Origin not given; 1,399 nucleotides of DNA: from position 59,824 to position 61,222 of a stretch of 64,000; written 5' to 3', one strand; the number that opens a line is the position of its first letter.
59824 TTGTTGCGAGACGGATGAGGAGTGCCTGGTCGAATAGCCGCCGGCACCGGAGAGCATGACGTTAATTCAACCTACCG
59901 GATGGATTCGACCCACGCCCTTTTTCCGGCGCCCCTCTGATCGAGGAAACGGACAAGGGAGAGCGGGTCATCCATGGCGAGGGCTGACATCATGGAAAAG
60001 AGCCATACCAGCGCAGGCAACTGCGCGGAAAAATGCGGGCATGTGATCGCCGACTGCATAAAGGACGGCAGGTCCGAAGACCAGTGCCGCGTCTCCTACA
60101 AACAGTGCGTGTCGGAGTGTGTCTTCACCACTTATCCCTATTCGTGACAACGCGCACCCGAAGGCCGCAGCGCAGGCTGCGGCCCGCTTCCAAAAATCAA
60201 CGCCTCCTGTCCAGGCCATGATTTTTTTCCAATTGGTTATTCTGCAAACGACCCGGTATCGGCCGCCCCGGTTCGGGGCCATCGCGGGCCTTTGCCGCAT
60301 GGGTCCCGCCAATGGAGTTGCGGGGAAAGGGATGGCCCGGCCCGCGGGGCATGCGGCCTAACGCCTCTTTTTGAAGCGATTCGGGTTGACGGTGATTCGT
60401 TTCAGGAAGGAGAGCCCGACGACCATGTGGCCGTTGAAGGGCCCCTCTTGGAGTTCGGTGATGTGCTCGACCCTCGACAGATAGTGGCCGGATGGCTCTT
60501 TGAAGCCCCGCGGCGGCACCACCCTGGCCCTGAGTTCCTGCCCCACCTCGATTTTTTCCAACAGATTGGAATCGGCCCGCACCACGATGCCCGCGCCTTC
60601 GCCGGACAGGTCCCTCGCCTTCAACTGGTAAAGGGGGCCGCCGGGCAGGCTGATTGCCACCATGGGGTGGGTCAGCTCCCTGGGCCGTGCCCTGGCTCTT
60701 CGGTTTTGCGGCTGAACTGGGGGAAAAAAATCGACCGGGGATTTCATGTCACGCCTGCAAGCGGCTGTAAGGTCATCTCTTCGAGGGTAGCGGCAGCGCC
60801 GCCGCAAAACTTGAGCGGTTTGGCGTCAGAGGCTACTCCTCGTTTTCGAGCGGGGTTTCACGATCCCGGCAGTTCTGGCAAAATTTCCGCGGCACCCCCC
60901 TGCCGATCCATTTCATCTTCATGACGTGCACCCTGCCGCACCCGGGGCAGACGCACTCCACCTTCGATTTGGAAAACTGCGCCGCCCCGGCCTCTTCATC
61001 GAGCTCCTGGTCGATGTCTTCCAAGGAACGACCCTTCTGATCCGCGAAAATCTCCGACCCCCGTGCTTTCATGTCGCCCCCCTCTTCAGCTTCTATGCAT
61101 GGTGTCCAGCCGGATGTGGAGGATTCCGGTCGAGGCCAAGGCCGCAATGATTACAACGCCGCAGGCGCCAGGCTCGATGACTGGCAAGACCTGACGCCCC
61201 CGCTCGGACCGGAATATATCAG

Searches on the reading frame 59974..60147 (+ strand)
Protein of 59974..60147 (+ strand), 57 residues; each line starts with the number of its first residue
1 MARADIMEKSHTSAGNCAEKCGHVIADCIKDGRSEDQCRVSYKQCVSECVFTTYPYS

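Call 6: search_protein_families(library=pfam, proteins=[window:59974-60147:+], max_evalue=0.01)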
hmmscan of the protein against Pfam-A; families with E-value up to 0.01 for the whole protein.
window:59974-60147:+ (57 aa): 0 families

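Call 43: search_protein_families(library=ncbifam, proteins=[window:59992-60147:+], max_evalue=0.1)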
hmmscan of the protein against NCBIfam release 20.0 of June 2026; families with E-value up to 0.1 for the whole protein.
window:59992-60147:+ (51 aa): 0 families

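Call 50: search_solved_structures(query=A3, max_evalue=10, show_alignments=3)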
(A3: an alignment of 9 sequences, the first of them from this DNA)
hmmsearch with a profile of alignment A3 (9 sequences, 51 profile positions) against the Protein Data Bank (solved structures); distinct sequences matched with E-value up to 10: 3.
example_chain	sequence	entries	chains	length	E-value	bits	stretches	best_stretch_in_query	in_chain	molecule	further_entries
8tob_GA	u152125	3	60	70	0.81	12.9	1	16-34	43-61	Fimbrial protein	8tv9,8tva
2ec7_A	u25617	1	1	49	5.4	10.3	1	21-43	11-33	Gag polyprotein (Pr55Gag)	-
6i3y_A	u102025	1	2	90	6.8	10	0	1-36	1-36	TP53-regulated inhibitor of apoptosis 1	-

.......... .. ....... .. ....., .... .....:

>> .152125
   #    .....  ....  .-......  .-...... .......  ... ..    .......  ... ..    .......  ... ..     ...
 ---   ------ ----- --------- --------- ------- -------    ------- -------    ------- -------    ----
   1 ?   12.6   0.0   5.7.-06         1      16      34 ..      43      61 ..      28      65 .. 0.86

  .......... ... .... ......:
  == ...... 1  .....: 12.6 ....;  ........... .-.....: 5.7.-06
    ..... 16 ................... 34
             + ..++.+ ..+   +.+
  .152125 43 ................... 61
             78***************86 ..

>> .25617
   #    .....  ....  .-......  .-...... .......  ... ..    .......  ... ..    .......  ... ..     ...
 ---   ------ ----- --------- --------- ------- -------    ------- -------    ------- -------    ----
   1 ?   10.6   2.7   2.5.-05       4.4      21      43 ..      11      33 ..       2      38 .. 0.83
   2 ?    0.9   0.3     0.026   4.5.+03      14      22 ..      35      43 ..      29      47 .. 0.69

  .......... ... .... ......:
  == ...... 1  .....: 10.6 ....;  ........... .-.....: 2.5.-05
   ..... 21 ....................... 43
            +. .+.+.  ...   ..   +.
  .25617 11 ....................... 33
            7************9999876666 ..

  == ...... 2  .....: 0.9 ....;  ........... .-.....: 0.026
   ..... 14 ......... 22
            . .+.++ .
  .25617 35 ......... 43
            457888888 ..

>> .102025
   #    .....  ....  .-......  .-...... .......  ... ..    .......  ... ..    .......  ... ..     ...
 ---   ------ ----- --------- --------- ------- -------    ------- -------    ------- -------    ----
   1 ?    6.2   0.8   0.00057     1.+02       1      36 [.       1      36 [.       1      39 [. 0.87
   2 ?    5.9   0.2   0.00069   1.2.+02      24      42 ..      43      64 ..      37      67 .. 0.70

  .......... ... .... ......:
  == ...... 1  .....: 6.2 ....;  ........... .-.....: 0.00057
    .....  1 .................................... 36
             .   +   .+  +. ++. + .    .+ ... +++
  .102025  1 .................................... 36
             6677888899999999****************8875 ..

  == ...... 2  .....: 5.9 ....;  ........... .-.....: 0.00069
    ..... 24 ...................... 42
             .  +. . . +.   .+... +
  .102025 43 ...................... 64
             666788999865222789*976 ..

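Call 57: predict_structure(protein=window:59992-60144:+)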
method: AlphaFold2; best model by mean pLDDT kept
length: 51 residues; sequences in the alignment: 1
mean_pLDDT: 84.2   pTM: 0.56
mean pLDDT of the five models: 84.2, 83.7, 82.5, 81.9, 80.7
residues with pLDDT >= 90: 27; 70-90: 16; 50-70: 8; < 50: 0
segments of 3 or more residues with pLDDT < 50: none
pLDDT, mean of each block of 10 residues (from residue 1): 68 89 93 92 82 52
secondary structure, 60 per line:
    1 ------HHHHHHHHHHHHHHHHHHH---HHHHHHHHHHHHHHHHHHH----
elements in order: H7-25 H29-47

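Call 61: fold_search(model_id=the predicted structure, library=pdb)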
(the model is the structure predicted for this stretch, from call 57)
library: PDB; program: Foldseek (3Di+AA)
matches with E <= 10: 25; with E <= 0.001: 0
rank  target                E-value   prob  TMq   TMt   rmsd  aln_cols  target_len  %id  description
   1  9n4g_B                3.8e+00  0.60  0.57  0.19   1.9        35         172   20  YehD Receptor Binding Domain (released 2025-11-26)
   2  2c5q_B                3.8e+00  0.51  0.55  0.14   1.5        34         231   12  Crystal structure of yeast YER010Cp (released 2005-11-14)
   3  9n4h_A                4.9e+00  0.57  0.50  0.16   1.1        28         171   25  YehD receptor binding domain S49A (released 2025-11-26)
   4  9pev_E                5.5e+00  0.30  0.59  0.11   4.0        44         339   14  Structure of the S. cerevisiae clamp loader Replication Factor C (RFC) with mixed nucleotide occupancy (released 2025-11-12)
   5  9n4g_A                6.2e+00  0.38  0.55  0.18   2.0        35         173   20  YehD Receptor Binding Domain (released 2025-11-26)
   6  2c5q_A                6.2e+00  0.33  0.56  0.14   1.8        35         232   11  Crystal structure of yeast YER010Cp (released 2005-11-14)
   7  1szx_A                6.2e+00  0.15  0.45  0.15   3.4        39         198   10  Role Of Hydrogen Bonding In The Active Site Of Human Manganese Superoxide Dismutase (released 2004-04-27)
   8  2v6y_B                6.2e+00  0.12  0.43  0.33   5.2        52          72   17  Structure of the MIT domain from a S. solfataricus Vps4-like ATPase (released 2007-10-16)
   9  9peo_E                6.6e+00  0.28  0.59  0.11   4.0        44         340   14  Structure of the S. cerevisiae clamp loader Replication Factor C (RFC) with mixed nucleotide occupancy (released 2025-11-12)
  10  1tfe                  7.0e+00  0.25  0.58  0.25   3.6        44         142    9  DIMERIZATION DOMAIN OF EF-TS FROM T. THERMOPHILUS (released 1996-11-08)
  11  2ahm_G                7.0e+00  0.14  0.44  0.16   3.9        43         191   14  Crystal structure of SARS-CoV super complex of non-structural proteins: the hexadecamer (released 2005-11-15)
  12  2c5q_E                7.5e+00  0.28  0.56  0.14   1.8        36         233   11  Crystal structure of yeast YER010Cp (released 2005-11-14)
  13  7st9_E                7.5e+00  0.23  0.58  0.11   4.0        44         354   14  Open state of Rad24-RFC:9-1-1 bound to a 5' ss/dsDNA junction (released 2022-03-23)
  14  9a1u_MODEL_1_A        7.5e+00  0.13  0.44  0.06   3.9        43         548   14  SARS-CoV-2 nsp7-11 polyprotein (released 2022-12-16)
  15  4eum_A                8.0e+00  0.25  0.58  0.12   2.6        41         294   15  Crystal structure of a sugar kinase (Target EFI-502132) from Oceanicola granulosus with bound AMP, crystal form II (released 2012-05-16)
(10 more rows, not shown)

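Call 63: find_homologous_proteins(query=A3, max_evalue=1)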
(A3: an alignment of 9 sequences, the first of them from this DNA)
Query A3 (9 sequences) (51 aa, profile of the alignment): 14 proteins with E <= 1 among 19 candidates.
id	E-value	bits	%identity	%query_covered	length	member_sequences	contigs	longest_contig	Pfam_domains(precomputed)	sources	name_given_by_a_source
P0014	6.1e-28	114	67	100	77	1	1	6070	-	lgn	-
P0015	3.5e-27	112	69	100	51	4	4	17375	-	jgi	jgi:hypothetical protein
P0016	8.7e-27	111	61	100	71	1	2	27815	-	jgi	jgi:hypothetical protein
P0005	7.7e-26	108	100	100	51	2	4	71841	-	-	-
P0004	1.2e-25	107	100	100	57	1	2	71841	-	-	-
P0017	1.5e-25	107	64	98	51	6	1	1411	-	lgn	-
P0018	2.4e-25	106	74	92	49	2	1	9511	-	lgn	-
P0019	1.1e-24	104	59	100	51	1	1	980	-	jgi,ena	-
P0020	2.7e-16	77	37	90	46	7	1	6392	-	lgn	-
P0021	1.8e-15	74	41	90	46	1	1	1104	-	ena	-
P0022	7.2e-15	72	40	88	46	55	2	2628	-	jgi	-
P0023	1.5e-14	71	39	90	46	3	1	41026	-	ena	-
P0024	4.1e-13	67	30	90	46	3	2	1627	-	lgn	-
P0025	5.4e-13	66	35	90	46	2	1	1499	-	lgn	-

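Call 64: find_encoding_contigs(protein=P0015, flank=5000, max_places=6)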
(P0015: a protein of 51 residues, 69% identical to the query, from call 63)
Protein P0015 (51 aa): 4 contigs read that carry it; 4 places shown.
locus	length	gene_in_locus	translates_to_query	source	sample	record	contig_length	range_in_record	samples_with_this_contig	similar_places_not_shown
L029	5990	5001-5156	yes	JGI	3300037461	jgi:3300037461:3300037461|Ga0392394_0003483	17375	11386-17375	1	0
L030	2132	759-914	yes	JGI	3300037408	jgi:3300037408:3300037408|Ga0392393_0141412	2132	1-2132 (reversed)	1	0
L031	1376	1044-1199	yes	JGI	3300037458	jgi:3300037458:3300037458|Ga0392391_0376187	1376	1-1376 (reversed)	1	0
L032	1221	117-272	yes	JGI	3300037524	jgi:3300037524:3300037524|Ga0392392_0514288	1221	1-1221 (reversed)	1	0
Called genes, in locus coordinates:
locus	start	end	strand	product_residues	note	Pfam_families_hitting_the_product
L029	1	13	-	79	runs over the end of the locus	-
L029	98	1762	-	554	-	PF13185:GAF_2 (weak), PF00158:Sigma54_activat, PF14532:Sigma54_activ_2, PF00004:AAA (weak), PF07724:AAA_2 (weak), PF07728:AAA_5, PF25601:AAA_lid_14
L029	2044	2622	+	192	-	PF02566:OsmC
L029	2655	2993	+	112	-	PF07238:PilZ (weak)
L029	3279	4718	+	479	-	PF01565:FAD_binding_4, PF08031:BBE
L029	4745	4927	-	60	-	-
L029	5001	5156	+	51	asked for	-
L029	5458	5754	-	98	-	PF13635:DUF4143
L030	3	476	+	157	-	?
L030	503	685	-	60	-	-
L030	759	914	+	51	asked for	-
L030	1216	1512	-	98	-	PF13635:DUF4143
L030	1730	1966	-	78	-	PF18993:Rv0078B (weak)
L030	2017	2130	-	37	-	?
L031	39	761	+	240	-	PF08031:BBE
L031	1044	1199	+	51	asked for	-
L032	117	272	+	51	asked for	-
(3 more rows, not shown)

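Call 65: find_encoding_contigs(protein=P0014, flank=5000, max_places=4)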
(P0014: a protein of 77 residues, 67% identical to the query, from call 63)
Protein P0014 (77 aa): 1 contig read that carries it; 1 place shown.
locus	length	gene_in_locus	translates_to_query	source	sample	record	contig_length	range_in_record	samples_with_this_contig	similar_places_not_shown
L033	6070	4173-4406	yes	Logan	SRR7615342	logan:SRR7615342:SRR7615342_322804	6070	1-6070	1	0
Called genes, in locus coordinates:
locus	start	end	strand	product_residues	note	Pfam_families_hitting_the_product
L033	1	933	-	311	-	?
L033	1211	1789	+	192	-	PF02566:OsmC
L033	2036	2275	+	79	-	-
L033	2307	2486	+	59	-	-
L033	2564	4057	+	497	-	PF01565:FAD_binding_4, PF08031:BBE (weak)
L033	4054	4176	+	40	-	-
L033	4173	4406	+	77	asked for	-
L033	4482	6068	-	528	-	?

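Call 66: find_encoding_contigs(protein=P0023, flank=6000, max_places=4)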
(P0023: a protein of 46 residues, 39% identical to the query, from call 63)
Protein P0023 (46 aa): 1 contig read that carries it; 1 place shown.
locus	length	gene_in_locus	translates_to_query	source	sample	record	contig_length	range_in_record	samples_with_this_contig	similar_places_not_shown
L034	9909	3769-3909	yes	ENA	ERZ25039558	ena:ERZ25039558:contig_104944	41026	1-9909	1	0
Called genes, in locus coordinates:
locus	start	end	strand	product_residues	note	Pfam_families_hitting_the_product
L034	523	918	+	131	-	PF00330:Aconitase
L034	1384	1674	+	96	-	-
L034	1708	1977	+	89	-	PF00694:Aconitase_C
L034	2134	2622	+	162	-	PF00171:Aldedh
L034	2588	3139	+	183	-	PF00171:Aldedh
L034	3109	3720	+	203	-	PF00171:Aldedh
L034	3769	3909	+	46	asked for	-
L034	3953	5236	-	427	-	PF09861:Lar_N (weak)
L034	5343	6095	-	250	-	PF03401:TctC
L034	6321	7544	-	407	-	PF01970:TctA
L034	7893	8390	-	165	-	PF07331:TctB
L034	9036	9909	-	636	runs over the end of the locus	PF01208:URO-D (weak), PF02607:B12-binding_2, PF02310:B12-binding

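Call 69: search_protein_families(library=pfam, proteins=[window:59992-60144:+], max_evalue=10)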
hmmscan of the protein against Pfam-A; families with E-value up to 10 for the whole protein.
seq(51 aa): 0 families

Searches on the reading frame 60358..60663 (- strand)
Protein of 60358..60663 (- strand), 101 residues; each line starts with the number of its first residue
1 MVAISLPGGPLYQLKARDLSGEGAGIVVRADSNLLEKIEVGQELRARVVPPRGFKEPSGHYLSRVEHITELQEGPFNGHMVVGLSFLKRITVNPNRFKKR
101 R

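Call 77: search_protein_families(library=pfam, proteins=[window:60358-60663:-], max_evalue=0.1)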
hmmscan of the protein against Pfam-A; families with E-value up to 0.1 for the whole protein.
window:60358-60663:- (101 aa): 1 family
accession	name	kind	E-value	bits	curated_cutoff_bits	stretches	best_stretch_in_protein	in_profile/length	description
PF07238.19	PilZ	-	0.054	14.3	22.5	1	8-88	19-86/102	PilZ domain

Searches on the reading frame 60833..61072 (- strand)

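Call 77: search_protein_families(library=pfam, proteins=[window:60833-61072:-], max_evalue=0.1)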
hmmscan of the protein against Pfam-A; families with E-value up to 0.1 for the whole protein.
window:60833-61072:- (79 aa): 1 family
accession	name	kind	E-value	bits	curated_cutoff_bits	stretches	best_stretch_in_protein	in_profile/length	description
PF14599.11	zinc_ribbon_6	-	0.015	15.7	27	1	17-69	7-54/59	Zinc-ribbon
